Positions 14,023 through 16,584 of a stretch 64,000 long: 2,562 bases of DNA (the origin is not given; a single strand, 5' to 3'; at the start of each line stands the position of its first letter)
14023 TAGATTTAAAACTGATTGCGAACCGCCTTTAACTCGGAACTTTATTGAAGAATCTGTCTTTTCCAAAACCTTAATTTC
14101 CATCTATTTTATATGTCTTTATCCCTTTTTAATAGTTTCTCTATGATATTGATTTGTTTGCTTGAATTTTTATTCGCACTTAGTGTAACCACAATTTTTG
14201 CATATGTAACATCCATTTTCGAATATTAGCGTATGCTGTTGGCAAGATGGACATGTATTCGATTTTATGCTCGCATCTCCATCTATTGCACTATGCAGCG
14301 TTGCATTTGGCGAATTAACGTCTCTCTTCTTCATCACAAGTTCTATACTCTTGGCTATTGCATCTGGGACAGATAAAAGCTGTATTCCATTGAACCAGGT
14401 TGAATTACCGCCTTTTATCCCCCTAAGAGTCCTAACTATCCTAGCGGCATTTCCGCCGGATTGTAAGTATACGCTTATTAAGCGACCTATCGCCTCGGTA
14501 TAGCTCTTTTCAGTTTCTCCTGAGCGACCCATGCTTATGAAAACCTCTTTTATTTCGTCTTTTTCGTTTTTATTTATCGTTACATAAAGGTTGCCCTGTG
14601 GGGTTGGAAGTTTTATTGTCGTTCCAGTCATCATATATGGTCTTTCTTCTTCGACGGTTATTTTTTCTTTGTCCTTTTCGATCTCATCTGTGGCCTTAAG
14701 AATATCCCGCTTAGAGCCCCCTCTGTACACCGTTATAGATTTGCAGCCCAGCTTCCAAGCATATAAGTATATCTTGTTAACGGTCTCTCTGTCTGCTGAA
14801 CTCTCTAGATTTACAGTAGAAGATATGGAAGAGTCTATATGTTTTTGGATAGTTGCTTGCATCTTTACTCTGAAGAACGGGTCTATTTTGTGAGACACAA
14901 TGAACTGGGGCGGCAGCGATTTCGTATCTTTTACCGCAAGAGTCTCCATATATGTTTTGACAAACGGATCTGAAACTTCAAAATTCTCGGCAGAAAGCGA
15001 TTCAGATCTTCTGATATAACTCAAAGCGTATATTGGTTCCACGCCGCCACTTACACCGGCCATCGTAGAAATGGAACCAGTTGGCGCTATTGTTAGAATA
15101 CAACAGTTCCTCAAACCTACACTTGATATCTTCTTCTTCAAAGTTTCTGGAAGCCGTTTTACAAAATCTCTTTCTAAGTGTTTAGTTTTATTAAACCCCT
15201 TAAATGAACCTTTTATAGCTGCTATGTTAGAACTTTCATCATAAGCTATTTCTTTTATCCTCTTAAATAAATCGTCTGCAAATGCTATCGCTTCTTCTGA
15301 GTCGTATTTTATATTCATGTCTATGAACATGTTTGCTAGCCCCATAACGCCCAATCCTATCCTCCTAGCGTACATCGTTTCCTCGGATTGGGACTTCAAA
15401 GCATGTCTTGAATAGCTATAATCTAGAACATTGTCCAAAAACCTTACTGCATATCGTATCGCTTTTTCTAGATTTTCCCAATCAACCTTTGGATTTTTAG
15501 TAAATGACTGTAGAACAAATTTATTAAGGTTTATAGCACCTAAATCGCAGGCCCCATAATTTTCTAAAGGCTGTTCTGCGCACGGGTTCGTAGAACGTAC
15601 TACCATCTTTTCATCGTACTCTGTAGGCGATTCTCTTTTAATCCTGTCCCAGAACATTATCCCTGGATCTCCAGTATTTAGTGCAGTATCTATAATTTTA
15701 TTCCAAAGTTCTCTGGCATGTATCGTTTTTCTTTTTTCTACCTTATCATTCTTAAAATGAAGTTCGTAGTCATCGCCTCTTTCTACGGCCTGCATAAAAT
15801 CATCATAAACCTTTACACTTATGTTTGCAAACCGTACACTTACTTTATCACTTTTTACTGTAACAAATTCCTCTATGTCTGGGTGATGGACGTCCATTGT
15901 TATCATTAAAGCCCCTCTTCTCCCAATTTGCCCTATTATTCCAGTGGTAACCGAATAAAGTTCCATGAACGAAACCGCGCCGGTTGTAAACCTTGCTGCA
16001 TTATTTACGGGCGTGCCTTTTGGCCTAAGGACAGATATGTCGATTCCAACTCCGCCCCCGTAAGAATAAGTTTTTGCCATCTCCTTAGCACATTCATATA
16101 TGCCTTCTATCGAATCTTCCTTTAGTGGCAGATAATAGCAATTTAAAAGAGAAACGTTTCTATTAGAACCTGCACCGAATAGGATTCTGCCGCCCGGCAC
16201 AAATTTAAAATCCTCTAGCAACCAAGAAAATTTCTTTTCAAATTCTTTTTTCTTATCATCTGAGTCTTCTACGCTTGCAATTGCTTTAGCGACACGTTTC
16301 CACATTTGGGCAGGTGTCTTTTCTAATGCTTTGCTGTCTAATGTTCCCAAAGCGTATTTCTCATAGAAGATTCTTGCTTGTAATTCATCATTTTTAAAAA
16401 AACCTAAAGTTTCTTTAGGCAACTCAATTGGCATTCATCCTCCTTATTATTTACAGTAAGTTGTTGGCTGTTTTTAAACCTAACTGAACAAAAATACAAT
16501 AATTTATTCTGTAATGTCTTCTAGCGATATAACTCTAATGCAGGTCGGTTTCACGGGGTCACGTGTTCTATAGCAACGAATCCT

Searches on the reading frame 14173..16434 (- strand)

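Call 42: search_protein_families(library=pfam, proteins=[window:14173-16434:-], max_evalue=0.00001)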
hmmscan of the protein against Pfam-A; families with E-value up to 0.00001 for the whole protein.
window:14173-16434:- (754 aa): 3 families
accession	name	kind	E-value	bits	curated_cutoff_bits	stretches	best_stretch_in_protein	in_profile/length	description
PF02867.20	Ribonuc_red_lgC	-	7.9e-115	384.9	23.9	1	99-570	3-523/523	Ribonucleotide reductase, barrel domain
PF12637.14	TSCPD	-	4e-19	69.1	22.8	1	611-699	11-86/88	TSCPD domain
PF00317.26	Ribonuc_red_lgN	-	1.5e-14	54.2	28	1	16-92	4-76/77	Ribonucleotide reductase, all-alpha domain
